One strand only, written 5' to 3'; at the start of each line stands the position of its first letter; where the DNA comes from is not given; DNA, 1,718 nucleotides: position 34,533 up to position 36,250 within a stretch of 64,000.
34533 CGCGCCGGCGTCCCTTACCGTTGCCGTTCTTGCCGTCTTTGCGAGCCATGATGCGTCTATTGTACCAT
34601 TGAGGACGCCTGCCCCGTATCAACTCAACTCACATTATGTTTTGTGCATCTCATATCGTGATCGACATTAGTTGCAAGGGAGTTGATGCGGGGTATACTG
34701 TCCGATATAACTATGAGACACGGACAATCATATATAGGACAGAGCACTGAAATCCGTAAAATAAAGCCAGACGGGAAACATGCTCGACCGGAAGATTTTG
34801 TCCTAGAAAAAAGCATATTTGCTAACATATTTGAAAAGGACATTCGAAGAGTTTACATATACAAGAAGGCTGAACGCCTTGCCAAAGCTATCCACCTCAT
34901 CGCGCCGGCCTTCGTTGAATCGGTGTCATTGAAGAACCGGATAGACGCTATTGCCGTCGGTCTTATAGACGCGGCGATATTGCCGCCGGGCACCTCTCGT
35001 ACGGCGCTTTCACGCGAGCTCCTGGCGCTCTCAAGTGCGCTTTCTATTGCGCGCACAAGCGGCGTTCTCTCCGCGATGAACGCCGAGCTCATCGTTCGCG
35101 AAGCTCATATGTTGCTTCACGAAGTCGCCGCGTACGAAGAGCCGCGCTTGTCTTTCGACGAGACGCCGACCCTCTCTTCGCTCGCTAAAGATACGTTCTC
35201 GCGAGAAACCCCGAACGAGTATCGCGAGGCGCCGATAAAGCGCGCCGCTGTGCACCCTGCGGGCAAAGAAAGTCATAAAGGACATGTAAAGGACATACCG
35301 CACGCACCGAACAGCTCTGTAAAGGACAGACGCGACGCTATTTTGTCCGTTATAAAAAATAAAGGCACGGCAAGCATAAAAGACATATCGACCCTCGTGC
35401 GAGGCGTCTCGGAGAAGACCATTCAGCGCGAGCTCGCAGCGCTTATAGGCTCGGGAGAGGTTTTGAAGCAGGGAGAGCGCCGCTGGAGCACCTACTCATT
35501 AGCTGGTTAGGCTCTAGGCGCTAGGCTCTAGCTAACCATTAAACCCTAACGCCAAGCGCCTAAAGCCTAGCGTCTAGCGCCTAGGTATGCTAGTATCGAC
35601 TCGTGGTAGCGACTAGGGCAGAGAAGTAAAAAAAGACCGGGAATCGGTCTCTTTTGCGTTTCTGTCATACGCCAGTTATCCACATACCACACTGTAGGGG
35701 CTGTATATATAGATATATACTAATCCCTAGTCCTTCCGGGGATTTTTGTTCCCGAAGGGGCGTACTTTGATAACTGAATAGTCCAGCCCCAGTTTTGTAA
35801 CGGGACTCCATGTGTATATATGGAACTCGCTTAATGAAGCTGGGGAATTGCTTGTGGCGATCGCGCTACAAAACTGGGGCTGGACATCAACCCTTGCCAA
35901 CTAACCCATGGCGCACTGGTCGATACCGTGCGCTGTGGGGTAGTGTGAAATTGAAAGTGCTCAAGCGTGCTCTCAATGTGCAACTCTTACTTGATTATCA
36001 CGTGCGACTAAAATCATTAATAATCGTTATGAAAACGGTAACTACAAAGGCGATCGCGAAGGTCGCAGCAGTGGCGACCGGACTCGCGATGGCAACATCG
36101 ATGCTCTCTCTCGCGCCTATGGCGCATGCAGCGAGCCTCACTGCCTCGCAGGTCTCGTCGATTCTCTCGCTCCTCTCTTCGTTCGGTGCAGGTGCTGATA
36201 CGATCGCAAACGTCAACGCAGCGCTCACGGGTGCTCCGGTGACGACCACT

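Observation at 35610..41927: Cluster of secreted Thr/Ser/Ala-rich proteins sharing a conserved linker motif followed by a peptidoglycan-binding domain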

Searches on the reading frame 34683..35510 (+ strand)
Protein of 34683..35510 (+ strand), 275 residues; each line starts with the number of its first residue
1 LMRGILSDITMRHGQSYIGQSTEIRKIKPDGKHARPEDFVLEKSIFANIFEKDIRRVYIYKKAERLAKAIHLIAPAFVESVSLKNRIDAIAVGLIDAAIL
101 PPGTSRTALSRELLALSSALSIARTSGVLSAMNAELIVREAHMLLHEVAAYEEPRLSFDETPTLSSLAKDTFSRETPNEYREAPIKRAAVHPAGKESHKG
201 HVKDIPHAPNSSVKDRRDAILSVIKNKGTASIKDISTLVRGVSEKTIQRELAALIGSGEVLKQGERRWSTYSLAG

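Call 3: search_protein_families(library=pfam, proteins=[window:34683-35510:+], max_evalue=0.1)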
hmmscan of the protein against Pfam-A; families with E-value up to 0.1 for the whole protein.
window:34683-35510:+ (275 aa): 1 family
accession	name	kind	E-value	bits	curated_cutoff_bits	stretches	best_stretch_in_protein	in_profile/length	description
PF08220.18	HTH_DeoR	-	0.00059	20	21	1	216-260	1-44/57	DeoR-like helix-turn-helix domain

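Call 37: search_protein_families(library=ncbifam, proteins=[window:34683-35510:+], max_evalue=0.1)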
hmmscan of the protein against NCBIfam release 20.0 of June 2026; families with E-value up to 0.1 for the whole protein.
window:34683-35510:+ (275 aa): 6 families
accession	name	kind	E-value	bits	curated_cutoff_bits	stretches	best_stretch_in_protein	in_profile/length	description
TIGR01884.1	cas_HTH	subfamily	0.0013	18.1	60.2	1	209-265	136-191/202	CRISPR-associated CARF protein Csa3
NF040755.1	AgaR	equivalog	0.027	13.6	260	1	213-261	4-51/256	transcriptional repressor AgaR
NF007316.0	PRK09802.1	equivalog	0.035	13.3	351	0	213-255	15-56/269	DeoR family transcriptional regulator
NF040890.1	trans_reg_YgbI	equivalog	0.039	13.5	400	1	215-262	5-51/253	DNA-binding transcriptional repressor YgbI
NF053609.1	Sul12a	equivalog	0.067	13.4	150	0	216-249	6-38/103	Sul12a family chromatin-organizing protein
NF041397.1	TranRegGlpR_Halo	equivalog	0.081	12.5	300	0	214-257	4-46/253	HTH-type transcriptional regulator GlpR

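Call 102: search_solved_structures(query=window:34683-35510:+, max_evalue=1)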
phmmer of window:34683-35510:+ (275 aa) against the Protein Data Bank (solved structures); distinct sequences matched with E-value up to 1: 0.

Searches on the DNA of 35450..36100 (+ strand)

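Call 27: search_rna_families(source=window, start=35450, end=36100, threshold=evalue, max_evalue=10)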
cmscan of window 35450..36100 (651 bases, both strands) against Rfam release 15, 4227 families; matches with E-value up to 10: 8.
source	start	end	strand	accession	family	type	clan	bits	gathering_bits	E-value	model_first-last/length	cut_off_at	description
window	35778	35887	+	RF04261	MIR1861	Gene; miRNA;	-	26.6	88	0.0027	1-110/110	no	MIR1861 microRNA precursor family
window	35767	35900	+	RF00251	mir-219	Gene; miRNA;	-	24.2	54.5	0.0062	1-79/79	no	mir-219 microRNA precursor family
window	35505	35564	-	RF03735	mir-1502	Gene; miRNA;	-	20.7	66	1.3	1-59/59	no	mir-1502 microRNA precursor family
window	35767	35900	-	RF00251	mir-219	Gene; miRNA;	-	19.6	54.5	0.13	1-79/79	no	mir-219 microRNA precursor family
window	35506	35565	+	RF03735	mir-1502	Gene; miRNA;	-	18.3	66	5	1-59/59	no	mir-1502 microRNA precursor family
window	35783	35884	+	RF03402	mir-957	Gene; miRNA;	-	17.9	66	0.55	1-77/77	no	mir-957 microRNA precursor family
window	35781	35885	+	RF04223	MIR2619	Gene; miRNA;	-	16.3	113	0.3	21-182/202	no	MIR2619 microRNA precursor family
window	35606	35678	+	RF03792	MIR6462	Gene; miRNA;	-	16.3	96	5.8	1-119/119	no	MIR6462 microRNA precursor family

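Call 106: build_rna_model(alignment_id=A7)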
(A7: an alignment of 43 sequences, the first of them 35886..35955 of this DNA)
Model R1 built from alignment A7 (43 sequences, 73 columns); structure: RNAalifold consensus.
model positions 70; base pairs 22; branch points 0; effective number of sequences 1.99; information 0.804 bits per position. Calibrated on 0.2 Mb of random sequence (short: E-values are rough).
structure used (alignment columns):
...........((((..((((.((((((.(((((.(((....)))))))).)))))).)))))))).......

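Call 107: search_with_rna_model(model_id=R1, sources=[window, L001, L002, L003, L004, L005, L006, L007, L008, L009, L010, L011, L012, L013, L014, L015, L016, L017, L018, L019, L020, L021, L022, L023, L024, L025, L026, L027, L028, L029, L030, L031, L032, L033, L034, L035, L036, L037, L038, L039, L040, L041, L042, L043, L044, L045, L046, L047, L048, L049, L050, L051, L052, L053, L054, L055, L056, L057, L058, L059, L060, L061, L062, L063, L064, L065, L066, L067, L068, L069, L070, L071, L072, L073, L074, L075, L076, L077, L078, L079, L080, L081, L082, L083, L084, L085, L086, L087, L088, L089, L090, L091, L092, L093, L094, L095, L096, L097, L098, L099], max_evalue=0.01)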
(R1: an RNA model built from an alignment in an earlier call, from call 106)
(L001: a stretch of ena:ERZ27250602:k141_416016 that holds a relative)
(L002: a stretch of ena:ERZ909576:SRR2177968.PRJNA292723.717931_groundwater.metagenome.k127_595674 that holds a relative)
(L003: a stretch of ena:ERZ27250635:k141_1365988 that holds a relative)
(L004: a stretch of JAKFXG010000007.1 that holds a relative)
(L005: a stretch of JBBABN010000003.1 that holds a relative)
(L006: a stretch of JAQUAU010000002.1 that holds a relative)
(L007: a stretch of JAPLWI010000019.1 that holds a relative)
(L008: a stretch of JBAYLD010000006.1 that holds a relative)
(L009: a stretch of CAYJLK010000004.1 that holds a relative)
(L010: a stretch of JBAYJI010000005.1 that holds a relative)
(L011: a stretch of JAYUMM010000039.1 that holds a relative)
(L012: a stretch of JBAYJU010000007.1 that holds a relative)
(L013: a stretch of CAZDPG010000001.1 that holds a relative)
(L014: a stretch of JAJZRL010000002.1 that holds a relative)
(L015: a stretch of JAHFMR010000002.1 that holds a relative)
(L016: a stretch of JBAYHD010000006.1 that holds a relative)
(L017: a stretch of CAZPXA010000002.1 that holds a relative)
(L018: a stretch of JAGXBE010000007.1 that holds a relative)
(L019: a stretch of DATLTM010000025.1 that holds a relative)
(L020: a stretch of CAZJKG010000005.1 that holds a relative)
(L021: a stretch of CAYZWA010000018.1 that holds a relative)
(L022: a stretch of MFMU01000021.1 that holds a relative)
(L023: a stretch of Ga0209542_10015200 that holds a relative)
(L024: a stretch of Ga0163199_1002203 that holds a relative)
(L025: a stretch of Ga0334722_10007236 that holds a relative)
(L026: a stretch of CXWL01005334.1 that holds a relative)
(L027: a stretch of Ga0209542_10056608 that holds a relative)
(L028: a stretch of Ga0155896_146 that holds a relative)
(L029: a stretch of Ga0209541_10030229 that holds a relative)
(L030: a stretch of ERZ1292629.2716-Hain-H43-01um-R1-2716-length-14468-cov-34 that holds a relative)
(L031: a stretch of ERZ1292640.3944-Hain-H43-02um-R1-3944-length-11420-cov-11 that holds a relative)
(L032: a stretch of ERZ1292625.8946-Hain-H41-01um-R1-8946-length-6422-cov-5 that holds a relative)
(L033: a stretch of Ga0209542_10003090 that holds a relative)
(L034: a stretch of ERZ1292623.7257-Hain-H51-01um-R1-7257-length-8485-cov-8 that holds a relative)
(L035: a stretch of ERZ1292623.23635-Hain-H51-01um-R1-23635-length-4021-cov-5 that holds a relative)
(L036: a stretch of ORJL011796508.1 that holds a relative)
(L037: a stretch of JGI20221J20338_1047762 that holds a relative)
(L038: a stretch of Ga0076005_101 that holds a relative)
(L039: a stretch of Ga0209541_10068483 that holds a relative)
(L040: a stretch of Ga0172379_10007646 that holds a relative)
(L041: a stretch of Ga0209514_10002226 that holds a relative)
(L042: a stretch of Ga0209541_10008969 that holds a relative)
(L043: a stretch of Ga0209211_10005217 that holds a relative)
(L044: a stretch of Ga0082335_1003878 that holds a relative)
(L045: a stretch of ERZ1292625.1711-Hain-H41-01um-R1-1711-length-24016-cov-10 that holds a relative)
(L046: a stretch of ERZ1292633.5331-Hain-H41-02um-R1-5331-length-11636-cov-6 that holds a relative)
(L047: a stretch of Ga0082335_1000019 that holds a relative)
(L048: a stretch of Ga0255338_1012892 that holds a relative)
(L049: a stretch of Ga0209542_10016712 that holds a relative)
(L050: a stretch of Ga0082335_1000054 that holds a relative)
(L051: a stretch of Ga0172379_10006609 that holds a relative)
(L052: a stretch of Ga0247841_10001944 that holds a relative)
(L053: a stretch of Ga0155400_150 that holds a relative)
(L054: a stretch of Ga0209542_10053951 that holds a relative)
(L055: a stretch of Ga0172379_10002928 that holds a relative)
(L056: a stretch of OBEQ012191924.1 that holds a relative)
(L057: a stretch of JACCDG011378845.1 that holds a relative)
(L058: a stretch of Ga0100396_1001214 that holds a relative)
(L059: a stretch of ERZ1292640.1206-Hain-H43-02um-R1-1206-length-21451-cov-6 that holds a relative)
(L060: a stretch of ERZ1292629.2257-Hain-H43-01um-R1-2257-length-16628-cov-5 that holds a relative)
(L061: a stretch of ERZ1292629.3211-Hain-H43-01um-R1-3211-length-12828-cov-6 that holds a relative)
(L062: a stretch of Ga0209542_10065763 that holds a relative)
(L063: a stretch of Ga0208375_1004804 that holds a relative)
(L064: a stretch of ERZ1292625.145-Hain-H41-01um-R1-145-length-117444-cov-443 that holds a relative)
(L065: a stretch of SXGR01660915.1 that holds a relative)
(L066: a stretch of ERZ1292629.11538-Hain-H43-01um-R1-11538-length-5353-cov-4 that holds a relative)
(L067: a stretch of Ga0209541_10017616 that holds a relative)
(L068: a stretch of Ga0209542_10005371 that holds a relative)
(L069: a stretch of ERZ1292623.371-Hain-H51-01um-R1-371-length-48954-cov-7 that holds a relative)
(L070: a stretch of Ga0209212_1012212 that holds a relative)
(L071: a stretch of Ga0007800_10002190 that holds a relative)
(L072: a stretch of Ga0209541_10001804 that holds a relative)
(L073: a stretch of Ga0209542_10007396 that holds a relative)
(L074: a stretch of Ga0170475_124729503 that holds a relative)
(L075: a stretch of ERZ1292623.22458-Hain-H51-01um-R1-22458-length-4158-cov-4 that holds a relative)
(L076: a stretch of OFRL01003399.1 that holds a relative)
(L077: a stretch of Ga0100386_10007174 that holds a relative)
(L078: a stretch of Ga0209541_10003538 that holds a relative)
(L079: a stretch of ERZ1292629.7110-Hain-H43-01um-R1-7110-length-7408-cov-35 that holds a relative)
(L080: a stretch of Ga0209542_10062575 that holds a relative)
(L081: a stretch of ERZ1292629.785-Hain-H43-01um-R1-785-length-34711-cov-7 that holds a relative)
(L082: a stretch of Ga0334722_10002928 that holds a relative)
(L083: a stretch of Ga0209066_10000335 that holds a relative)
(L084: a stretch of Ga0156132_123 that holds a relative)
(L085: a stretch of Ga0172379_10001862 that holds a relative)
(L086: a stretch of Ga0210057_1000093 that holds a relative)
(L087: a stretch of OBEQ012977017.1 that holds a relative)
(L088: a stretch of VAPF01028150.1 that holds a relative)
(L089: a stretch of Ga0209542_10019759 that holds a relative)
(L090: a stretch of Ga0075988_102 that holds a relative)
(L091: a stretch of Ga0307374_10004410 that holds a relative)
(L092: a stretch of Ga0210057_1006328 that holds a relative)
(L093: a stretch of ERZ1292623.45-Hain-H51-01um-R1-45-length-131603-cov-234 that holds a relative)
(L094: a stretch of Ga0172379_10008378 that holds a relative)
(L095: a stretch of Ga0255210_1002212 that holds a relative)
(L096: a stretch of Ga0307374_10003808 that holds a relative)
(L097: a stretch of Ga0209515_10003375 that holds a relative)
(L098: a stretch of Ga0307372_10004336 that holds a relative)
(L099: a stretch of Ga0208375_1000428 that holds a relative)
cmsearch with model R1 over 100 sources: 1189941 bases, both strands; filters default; matches with E-value up to 0.01: 68.
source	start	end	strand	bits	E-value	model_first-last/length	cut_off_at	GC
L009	406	475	-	101.1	2.4e-24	1-70/70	no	0.54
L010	650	719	+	101.1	2.4e-24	1-70/70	no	0.54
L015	7214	7283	+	101.1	2.4e-24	1-70/70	no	0.54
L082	7731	7800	+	101.1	2.4e-24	1-70/70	no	0.54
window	35886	35955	+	99.7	5.9e-24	1-70/70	no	0.53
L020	1552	1621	+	99.2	8.5e-24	1-70/70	no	0.51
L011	622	691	-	99.2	8.5e-24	1-70/70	no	0.51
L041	7878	7947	+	98.8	1.1e-23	1-70/70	no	0.54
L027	1335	1404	+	98.7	1.1e-23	1-70/70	no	0.5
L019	7767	7836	-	98.7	1.2e-23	1-70/70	no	0.54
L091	3084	3153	+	98.7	1.2e-23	1-70/70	no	0.54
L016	6039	6108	+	98.6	1.3e-23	1-70/70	no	0.53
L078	7874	7943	+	98.5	1.3e-23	1-70/70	no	0.54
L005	1227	1296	-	98.3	1.5e-23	1-70/70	no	0.51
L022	3504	3573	-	98.3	1.5e-23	1-70/70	no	0.51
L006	6084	6153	-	97.9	1.9e-23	1-70/70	no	0.57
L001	9858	9927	+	97.6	2.3e-23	1-70/70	no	0.51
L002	7841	7910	+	97.6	2.4e-23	1-70/70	no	0.56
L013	7391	7460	+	97.6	2.4e-23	1-70/70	no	0.56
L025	7515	7584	+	97.4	2.6e-23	1-70/70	no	0.53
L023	794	863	+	97.2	3e-23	1-70/70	no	0.56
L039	1249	1318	+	97.2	3e-23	1-70/70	no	0.56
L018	4018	4087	-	96.9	3.5e-23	1-70/70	no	0.53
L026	3288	3357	+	96.9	3.7e-23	1-70/70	no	0.5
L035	343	412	+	96.4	5e-23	1-70/70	no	0.49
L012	7861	7930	+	95.6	8.4e-23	1-70/70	no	0.56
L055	7875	7944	+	95.6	8.4e-23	1-70/70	no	0.56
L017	3022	3091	+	95.3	1e-22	1-70/70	no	0.53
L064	7787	7856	+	95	1.2e-22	1-70/70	no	0.53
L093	7787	7856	+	95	1.2e-22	1-70/70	no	0.53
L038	7860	7929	+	94.6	1.6e-22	1-70/70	no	0.54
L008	4301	4370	+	94.4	1.8e-22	1-70/70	no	0.54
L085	7880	7949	+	94.4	1.8e-22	1-70/70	no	0.54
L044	7866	7935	+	94.3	1.9e-22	1-70/70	no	0.5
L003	7878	7947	+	93.8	2.6e-22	1-70/70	no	0.53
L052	7878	7947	+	93.8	2.6e-22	1-70/70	no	0.53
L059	6565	6634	+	93.2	4e-22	1-70/70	no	0.56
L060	7802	7871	+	93.2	4e-22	1-70/70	no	0.56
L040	2425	2494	+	92.7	5.2e-22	1-70/70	no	0.51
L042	7872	7941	+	91.4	1.2e-21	1-70/70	no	0.56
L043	6077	6146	+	91.4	1.2e-21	1-70/70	no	0.56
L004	1027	1096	+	91.4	1.2e-21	1-70/70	no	0.53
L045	7875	7944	+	91.1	1.5e-21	1-70/70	no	0.5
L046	1603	1672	+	91.1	1.5e-21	1-70/70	no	0.5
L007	944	1013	-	90.8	1.8e-21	1-70/70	no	0.53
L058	6918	6987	+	90.7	2e-21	1-70/70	no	0.5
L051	3250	3319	+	90.5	2.2e-21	1-70/70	no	0.53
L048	1030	1099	+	90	3e-21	1-70/70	no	0.53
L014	3947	4016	-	89.4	4.6e-21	1-70/70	no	0.54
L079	5061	5130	+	89.3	4.7e-21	1-70/70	no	0.51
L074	189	258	+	89.3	4.7e-21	1-70/70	no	0.53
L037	27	96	+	89.2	5.1e-21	1-70/70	no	0.56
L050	7870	7939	+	88.1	1.1e-20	1-70/70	no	0.54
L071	3912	3981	+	87.3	1.8e-20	1-70/70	no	0.53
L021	5033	5102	-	85.6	5e-20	1-70/70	no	0.61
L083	7812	7881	+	85.1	7.2e-20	1-70/70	no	0.56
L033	7868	7937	+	83.1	2.6e-19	1-70/70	no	0.49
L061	7877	7946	+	81.2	8.7e-19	1-70/70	no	0.51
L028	143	212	+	80.3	1.5e-18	1-70/70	no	0.47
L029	1324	1393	+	80.3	1.5e-18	1-70/70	no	0.47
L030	3491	3560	+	80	1.9e-18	1-70/70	no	0.54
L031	1238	1307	+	79.1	3.3e-18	1-70/70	no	0.56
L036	7652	7721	+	79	3.5e-18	1-70/70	no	0.49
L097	7869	7938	+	76.4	1.9e-17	1-70/70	no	0.59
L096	7440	7509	+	76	2.3e-17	1-70/70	no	0.53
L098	756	825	+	76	2.3e-17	1-70/70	no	0.53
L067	7603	7673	+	57.1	4.4e-12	1-70/70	no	0.56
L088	7809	7876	+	38.7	5.8e-07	1-70/70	no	0.49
